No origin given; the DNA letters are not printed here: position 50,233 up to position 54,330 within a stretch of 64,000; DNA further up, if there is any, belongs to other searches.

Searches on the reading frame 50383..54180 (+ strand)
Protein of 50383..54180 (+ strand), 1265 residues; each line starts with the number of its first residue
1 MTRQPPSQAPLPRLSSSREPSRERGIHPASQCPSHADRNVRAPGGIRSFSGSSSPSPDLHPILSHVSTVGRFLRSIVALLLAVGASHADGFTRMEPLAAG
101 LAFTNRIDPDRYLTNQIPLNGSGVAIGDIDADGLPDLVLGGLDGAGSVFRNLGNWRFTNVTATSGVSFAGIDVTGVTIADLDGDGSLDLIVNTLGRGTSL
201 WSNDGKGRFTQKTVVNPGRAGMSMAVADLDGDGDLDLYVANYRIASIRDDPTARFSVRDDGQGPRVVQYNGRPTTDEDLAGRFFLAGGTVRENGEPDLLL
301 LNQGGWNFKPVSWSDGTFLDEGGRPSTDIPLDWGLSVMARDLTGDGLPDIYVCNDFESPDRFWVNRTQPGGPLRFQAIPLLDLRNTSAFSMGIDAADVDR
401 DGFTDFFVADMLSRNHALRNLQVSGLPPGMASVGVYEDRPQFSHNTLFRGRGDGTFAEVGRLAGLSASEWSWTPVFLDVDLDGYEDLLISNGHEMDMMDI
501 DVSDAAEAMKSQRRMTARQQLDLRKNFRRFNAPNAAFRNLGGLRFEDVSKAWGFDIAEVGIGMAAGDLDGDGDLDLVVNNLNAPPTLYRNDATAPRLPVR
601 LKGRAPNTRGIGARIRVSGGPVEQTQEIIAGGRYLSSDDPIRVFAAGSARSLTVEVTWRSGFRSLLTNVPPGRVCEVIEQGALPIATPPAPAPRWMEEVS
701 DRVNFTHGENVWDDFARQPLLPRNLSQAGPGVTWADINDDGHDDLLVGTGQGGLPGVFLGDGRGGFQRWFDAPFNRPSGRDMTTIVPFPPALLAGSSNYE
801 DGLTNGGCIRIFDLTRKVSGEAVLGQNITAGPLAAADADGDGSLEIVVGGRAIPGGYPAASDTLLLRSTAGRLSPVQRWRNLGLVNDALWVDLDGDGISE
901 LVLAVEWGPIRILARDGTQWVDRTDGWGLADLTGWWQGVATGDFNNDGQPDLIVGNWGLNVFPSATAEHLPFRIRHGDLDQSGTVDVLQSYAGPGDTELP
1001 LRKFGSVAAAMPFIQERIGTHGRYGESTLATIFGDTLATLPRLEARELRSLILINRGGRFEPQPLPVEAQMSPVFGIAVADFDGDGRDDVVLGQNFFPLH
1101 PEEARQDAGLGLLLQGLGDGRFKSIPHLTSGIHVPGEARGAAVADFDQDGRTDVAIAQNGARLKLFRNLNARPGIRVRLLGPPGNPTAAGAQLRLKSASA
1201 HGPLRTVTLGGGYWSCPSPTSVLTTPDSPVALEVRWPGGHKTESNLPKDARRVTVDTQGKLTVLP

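Call 8: search_protein_families(library=pfam, proteins=[window:50383-54180:+], max_evalue=0.01)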
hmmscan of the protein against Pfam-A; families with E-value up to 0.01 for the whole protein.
window:50383-54180:+ (1265 aa): 5 families
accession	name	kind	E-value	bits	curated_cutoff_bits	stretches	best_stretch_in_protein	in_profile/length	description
PF13517.12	FG-GAP_3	-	1.1e-72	241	26.9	9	128-191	1-61/61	FG-GAP-like repeat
PF01839.29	FG-GAP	-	4.2e-42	141.8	22.1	5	936-956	2-22/37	FG-GAP repeat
PF07593.17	UnbV_ASPIC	-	2.1e-15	56.8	23.4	1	610-674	1-66/68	ASPIC and UnbV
PF14783.12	BBS2_Mid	-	4.7e-05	23.9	27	0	1142-1168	3-29/108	Ciliary BBSome complex subunit 2, middle region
PF16743.10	PliI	-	0.00044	20.4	27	0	173-198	59-84/123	Periplasmic lysozyme inhibitor of I-type lysozyme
